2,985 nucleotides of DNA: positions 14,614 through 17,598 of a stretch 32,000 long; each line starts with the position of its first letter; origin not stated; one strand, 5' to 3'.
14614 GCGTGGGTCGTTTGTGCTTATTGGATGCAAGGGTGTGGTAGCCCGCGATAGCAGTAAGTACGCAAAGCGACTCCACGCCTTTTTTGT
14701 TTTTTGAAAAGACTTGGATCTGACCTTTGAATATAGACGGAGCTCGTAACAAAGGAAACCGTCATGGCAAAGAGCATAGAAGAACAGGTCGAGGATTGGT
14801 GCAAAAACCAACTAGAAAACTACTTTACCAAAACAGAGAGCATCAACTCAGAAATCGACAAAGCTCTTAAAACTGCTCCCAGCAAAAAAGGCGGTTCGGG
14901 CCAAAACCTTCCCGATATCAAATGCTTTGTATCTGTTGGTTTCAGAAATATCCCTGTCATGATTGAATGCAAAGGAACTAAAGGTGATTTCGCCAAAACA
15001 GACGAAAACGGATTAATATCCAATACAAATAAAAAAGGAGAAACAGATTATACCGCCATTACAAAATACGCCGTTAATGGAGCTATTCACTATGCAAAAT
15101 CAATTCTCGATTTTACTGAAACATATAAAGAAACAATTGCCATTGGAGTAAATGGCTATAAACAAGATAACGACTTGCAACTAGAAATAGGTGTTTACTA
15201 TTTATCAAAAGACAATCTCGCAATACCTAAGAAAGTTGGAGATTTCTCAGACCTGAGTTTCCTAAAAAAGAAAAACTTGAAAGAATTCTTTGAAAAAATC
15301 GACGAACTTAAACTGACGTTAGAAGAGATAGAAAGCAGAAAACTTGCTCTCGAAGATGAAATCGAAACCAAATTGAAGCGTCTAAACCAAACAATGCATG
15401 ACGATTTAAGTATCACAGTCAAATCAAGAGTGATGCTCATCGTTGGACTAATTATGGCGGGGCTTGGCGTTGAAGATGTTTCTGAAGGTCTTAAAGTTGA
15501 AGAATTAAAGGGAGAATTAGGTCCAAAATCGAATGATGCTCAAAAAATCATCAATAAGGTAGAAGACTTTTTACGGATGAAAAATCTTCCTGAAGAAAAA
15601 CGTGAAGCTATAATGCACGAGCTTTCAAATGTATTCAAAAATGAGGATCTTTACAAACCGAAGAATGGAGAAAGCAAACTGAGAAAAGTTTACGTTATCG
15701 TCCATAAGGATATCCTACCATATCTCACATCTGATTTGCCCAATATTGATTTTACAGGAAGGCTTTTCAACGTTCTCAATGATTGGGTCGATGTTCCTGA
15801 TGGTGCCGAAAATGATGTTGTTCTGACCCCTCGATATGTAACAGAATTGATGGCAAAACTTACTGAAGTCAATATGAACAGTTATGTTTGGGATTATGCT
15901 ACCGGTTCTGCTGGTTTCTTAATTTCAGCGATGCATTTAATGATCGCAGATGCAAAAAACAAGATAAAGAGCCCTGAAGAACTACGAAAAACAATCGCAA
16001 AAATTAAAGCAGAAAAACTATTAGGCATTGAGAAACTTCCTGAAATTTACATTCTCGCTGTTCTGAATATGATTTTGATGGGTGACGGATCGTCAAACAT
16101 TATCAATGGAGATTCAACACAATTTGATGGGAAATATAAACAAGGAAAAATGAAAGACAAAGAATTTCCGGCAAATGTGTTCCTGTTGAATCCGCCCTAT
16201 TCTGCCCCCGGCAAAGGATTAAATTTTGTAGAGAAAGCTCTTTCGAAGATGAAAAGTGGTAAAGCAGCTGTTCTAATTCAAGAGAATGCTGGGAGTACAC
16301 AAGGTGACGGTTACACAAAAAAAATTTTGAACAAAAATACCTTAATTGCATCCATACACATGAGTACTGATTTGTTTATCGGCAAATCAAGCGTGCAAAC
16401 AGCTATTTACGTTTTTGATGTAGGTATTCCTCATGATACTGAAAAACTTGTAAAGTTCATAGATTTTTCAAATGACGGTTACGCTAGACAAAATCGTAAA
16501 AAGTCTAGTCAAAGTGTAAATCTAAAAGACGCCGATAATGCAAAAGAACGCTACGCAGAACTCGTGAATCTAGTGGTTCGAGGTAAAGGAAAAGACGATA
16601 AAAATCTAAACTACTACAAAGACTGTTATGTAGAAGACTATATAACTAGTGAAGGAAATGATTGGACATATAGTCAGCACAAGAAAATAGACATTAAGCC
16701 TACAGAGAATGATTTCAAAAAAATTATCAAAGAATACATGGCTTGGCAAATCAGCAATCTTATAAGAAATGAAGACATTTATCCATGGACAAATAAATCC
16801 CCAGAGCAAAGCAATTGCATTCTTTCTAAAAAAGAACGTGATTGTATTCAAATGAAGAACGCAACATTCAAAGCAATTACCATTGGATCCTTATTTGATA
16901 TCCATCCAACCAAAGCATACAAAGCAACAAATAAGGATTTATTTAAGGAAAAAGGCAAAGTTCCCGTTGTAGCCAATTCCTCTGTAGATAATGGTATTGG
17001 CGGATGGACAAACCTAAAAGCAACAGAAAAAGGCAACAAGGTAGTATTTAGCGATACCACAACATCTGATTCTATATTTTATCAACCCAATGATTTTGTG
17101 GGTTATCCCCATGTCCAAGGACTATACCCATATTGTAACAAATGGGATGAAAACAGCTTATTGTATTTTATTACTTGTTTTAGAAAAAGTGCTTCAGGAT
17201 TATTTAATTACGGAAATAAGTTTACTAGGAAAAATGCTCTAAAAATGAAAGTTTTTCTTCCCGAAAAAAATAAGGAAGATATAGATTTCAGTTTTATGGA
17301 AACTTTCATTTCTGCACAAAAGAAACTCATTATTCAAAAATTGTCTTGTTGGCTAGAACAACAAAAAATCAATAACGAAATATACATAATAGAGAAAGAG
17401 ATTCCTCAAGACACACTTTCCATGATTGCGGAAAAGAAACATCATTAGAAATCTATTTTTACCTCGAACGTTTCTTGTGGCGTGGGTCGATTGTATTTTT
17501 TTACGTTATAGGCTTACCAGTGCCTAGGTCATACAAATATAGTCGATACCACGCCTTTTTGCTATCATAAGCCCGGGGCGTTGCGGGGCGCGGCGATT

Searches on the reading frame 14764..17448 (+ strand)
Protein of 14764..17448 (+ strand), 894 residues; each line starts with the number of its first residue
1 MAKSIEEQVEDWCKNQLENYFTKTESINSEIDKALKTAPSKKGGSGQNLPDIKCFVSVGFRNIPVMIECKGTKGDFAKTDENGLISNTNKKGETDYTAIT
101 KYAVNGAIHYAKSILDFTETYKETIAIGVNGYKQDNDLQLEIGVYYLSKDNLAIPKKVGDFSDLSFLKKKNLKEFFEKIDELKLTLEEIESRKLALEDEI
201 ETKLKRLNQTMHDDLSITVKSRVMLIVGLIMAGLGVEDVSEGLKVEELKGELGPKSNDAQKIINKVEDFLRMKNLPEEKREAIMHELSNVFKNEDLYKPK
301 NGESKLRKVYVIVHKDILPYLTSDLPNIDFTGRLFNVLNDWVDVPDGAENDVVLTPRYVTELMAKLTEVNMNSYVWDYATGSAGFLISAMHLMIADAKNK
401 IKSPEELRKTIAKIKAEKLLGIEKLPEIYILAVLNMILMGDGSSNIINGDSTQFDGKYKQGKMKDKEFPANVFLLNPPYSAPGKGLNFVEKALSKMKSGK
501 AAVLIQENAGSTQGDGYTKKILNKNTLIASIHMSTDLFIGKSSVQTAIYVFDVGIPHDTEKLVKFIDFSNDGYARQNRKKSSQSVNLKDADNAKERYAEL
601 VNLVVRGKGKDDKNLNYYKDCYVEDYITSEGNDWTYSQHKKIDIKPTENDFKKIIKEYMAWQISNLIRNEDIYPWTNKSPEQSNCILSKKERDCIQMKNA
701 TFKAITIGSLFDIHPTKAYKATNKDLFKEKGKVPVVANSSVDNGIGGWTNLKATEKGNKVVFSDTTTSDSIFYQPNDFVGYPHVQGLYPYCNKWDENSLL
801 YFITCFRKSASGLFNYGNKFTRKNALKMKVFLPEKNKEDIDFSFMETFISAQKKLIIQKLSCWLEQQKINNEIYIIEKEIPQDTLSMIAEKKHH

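Call 55: search_protein_families(library=pfam, proteins=[window:14764-17448:+], max_evalue=0.01)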
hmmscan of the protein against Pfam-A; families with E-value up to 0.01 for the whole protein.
window:14764-17448:+ (894 aa): 1 family
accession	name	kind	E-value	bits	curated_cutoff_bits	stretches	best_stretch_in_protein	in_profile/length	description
PF02384.22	N6_Mtase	-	5.1e-19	69.2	20.4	2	353-481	28-137/311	N-6 DNA Methylase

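Call 74: search_protein_families(library=padloc, proteins=[window:14764-17448:+], max_evalue=0.001)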
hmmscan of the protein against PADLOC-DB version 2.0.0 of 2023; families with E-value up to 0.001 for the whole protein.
window:14764-17448:+ (894 aa): 9 families
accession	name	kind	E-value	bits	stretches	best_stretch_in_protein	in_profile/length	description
PDLC03616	REase_MTase_IIG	-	3.1e-187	622.2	1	4-669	6-716/721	Type IIG restriction enzyme-methyltransferase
PDLC03602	REase_MTase_IIG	-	8e-46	154.9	1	20-664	22-620/637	Type IIG restriction enzyme-methyltransferase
PDLC03021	MTase_I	-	6.8e-25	85.8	1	258-660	78-473/491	Type I methyltransferase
PDLC03608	REase_MTase_IIG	-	1.2e-21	74.9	1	350-610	311-565/614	Type IIG restriction enzyme-methyltransferase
PDLC03026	MTase_I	-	2.3e-11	41.5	1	354-552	146-354/487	Type I methyltransferase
PDLC03025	MTase_I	-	7.4e-11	39.4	1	267-480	85-279/569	Type I methyltransferase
PDLC03619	REase_MTase_IIG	-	5.4e-08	30.6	1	429-663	2-246/274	Type IIG restriction enzyme-methyltransferase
PDLC03028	MTase_I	-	5.6e-06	22.6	1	329-452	875-994/1236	Type I methyltransferase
PDLC03218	MTase_II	-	1.1e-05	22.2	1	318-452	235-359/532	Type II methyltransferase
